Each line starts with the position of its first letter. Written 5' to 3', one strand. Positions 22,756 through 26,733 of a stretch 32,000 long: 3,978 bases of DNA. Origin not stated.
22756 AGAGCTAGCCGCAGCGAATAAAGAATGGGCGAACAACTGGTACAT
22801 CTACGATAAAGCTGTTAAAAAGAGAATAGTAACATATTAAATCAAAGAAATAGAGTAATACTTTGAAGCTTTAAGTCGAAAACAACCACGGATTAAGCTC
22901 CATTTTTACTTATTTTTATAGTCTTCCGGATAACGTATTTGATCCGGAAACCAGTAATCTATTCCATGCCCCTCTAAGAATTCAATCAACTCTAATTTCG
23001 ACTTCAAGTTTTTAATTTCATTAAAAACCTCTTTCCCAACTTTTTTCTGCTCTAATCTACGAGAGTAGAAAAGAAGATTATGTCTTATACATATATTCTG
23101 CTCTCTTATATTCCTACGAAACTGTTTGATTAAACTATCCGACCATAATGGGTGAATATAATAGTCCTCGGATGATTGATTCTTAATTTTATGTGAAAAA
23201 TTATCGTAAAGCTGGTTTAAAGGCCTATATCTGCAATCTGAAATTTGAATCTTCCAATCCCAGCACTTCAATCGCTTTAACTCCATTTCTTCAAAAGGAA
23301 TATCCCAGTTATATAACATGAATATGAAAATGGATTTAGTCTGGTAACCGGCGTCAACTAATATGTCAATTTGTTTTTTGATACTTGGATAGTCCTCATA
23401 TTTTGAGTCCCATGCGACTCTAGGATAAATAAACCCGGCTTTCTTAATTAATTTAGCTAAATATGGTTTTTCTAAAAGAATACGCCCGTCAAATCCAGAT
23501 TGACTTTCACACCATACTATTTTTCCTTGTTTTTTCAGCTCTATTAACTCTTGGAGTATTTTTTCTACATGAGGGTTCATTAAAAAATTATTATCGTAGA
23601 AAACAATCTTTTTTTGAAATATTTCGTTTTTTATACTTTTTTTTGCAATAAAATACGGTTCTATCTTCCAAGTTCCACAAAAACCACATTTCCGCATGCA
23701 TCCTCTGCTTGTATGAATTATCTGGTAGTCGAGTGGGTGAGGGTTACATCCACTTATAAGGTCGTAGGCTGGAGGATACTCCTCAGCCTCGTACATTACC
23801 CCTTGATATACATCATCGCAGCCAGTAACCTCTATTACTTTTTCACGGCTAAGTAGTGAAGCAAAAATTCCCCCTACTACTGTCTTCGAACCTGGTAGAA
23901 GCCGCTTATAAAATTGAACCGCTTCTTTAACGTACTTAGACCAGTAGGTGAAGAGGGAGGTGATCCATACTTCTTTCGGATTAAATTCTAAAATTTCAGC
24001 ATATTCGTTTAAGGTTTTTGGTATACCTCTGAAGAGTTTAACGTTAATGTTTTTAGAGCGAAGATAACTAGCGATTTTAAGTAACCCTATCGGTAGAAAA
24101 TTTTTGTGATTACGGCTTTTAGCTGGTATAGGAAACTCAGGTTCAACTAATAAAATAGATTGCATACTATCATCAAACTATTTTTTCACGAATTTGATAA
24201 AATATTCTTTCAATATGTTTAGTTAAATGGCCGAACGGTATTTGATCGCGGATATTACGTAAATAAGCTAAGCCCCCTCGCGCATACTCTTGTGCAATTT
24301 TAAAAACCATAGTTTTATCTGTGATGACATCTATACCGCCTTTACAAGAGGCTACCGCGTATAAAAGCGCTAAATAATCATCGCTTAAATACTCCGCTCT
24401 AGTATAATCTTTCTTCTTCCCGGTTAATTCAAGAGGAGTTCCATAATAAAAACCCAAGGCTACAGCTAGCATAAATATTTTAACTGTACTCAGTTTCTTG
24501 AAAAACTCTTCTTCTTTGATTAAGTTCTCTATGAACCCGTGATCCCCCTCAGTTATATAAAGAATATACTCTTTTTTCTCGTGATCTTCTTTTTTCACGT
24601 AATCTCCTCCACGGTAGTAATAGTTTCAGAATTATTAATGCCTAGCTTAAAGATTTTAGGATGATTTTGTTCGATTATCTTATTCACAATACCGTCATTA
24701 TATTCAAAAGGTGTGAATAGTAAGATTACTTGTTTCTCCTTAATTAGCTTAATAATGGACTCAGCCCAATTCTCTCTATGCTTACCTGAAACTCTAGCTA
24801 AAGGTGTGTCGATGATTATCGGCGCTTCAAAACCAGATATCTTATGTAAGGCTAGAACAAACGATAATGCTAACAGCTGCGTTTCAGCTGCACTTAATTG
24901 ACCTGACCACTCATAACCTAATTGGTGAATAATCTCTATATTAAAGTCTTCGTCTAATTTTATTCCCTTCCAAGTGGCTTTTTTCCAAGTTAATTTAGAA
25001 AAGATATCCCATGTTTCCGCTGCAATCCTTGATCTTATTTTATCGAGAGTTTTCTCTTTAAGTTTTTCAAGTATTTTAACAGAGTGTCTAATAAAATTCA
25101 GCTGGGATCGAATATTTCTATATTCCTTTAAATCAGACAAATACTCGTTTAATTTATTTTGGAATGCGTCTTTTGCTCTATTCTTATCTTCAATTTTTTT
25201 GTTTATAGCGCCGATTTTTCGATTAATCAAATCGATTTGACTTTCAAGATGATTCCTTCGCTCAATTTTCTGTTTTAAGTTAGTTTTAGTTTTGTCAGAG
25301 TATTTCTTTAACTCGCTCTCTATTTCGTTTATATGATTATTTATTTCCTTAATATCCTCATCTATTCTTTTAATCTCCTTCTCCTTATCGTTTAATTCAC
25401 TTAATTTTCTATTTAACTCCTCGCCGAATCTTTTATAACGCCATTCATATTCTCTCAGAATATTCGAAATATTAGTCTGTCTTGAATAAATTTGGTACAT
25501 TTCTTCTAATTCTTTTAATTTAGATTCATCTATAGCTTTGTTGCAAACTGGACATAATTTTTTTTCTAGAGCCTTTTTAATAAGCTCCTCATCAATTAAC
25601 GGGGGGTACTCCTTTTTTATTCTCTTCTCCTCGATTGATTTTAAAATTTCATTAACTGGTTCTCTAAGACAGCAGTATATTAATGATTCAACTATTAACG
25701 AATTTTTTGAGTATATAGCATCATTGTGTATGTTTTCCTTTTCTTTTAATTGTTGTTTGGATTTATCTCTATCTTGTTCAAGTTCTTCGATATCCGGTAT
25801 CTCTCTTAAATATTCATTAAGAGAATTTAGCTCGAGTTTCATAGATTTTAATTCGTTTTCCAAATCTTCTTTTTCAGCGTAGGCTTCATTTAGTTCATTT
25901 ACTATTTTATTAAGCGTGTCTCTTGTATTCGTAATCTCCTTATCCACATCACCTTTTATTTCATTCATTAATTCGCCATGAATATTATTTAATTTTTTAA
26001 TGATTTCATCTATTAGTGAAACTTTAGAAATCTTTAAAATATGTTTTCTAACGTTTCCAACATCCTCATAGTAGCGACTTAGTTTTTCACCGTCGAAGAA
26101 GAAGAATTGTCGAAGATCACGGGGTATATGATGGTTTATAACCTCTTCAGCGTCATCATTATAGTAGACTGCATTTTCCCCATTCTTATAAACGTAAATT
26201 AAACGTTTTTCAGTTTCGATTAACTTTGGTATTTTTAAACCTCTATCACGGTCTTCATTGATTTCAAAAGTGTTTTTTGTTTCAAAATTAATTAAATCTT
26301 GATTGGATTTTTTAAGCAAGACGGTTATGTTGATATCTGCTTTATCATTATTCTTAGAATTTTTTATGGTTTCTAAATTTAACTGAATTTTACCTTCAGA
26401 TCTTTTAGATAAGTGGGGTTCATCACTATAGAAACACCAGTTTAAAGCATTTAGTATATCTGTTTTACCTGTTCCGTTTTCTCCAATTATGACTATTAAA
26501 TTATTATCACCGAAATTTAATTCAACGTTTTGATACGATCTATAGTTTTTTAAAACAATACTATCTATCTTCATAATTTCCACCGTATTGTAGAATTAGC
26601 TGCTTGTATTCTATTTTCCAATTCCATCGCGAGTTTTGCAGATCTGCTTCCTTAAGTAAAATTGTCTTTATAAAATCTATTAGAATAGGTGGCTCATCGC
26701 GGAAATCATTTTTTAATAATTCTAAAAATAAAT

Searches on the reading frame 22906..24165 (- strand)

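Call 7: search_protein_families(library=pfam, proteins=[window:22906-24165:-], max_evalue=0.01)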
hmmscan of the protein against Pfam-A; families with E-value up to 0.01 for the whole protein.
window:22906-24165:- (419 aa): 2 families
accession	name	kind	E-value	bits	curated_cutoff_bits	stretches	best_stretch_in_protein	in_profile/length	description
PF02310.24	B12-binding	-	1.4e-07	31.8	32.1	1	25-122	14-111/121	B12 binding domain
PF04055.27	Radical_SAM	-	2e-05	25.3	29.5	1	152-253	3-110/166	Radical SAM superfamily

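Call 67: search_protein_families(library=padloc, proteins=[window:22906-24165:-], max_evalue=0.001)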
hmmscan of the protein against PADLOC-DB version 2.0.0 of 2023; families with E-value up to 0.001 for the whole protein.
window:22906-24165:- (419 aa): 0 families

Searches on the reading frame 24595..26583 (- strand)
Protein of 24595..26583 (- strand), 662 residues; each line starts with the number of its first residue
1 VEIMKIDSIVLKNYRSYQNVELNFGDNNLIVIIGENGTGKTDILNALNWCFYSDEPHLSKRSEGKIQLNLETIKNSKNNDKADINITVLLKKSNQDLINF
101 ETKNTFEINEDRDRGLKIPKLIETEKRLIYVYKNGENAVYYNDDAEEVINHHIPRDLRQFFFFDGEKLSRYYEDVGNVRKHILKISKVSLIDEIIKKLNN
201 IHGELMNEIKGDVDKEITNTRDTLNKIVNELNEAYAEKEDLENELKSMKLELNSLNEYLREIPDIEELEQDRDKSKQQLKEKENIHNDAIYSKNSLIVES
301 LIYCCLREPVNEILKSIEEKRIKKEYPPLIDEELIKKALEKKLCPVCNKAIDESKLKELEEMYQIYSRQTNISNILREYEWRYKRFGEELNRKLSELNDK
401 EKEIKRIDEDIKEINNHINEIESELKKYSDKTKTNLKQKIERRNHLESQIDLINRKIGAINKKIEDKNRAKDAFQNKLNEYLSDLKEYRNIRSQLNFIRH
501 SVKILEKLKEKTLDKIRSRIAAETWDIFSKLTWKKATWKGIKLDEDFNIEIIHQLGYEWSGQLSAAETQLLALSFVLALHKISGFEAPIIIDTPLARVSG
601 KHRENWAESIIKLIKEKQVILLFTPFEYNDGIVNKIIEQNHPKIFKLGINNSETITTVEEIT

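Call 8: search_protein_families(library=pfam, proteins=[window:24595-26583:-], max_evalue=0.01)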
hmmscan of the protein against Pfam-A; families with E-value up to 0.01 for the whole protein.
window:24595-26583:- (662 aa): 11 families
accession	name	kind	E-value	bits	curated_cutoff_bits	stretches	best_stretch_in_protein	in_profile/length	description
PF02463.25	SMC_N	-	6.5e-15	55.6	40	2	6-109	2-100/220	RecF/RecN/SMC N terminal domain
PF13175.12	AAA_15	-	4e-13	50.2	32.1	1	4-292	1-228/374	AAA ATPase domain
PF13476.12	AAA_23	-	4.9e-10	40.8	27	0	8-260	1-139/201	AAA domain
PF04513.17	Baculo_PEP_C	-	6.4e-07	30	38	1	189-257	38-99/140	Baculovirus polyhedron envelope protein, PEP, C terminus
PF13514.12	AAA_27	-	0.0001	22.4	22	1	4-53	1-52/206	AAA domain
PF00005.33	ABC_tran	-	0.00012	23.1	25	1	18-101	2-74/137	ABC transporter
PF13166.12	AAA_13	-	0.00018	20.8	36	1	341-506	255-422/713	AAA domain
PF05008.21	V-SNARE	-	0.00039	21.2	25.9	1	373-442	2-76/92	Vesicle transport v-SNARE protein N-terminus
PF13555.12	AAA_29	-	0.0025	18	27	1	8-53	3-48/61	P-loop containing region of AAA domain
PF05478.16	Prominin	-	0.0061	15.1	34.3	1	170-262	187-279/799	Prominin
PF16746.10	BAR_3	-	0.0076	16.4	31.7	0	445-521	26-102/235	BAR domain of APPL family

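Call 67: search_protein_families(library=padloc, proteins=[window:24595-26583:-], max_evalue=0.001)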
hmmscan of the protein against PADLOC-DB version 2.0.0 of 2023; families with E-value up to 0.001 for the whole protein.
window:24595-26583:- (662 aa): 103 families (the best 25 are shown)
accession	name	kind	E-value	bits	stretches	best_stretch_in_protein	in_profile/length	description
PDLC02712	PbeC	-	5.4e-89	297.3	1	4-626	1-621/622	PbeC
PDLC02723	PbeC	-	1.2e-82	276.3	1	5-622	2-618/618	PbeC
PDLC02732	PbeC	-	4.3e-65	218.5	1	4-629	1-624/625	PbeC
PDLC02730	PbeC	-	1.8e-64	216.6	1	4-630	1-636/651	PbeC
PDLC02729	PbeC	-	1.4e-53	180.4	1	4-648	1-654/668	PbeC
PDLC02750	PbeC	-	3.5e-53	179.1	1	4-636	1-621/629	PbeC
PDLC02714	PbeC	-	2.4e-52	176.6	1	4-633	1-634/651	PbeC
PDLC02668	DndD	-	1.4e-50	171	1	4-660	1-655/659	DndD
PDLC02720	PbeC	-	4e-50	169.1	1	4-647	1-624/624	PbeC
PDLC02741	PbeC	-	1e-49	167.6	1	4-636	1-630/644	PbeC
PDLC02747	PbeC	-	3.7e-47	159.5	1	9-622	6-625/632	PbeC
PDLC02756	PbeC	-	1.3e-44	151.2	1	4-636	1-631/643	PbeC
PDLC02740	PbeC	-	1.4e-44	151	1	4-637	1-630/648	PbeC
PDLC02717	PbeC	-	7.1e-44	148.3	1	4-629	1-608/610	PbeC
PDLC02726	PbeC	-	5.8e-43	145.3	1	5-652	2-629/637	PbeC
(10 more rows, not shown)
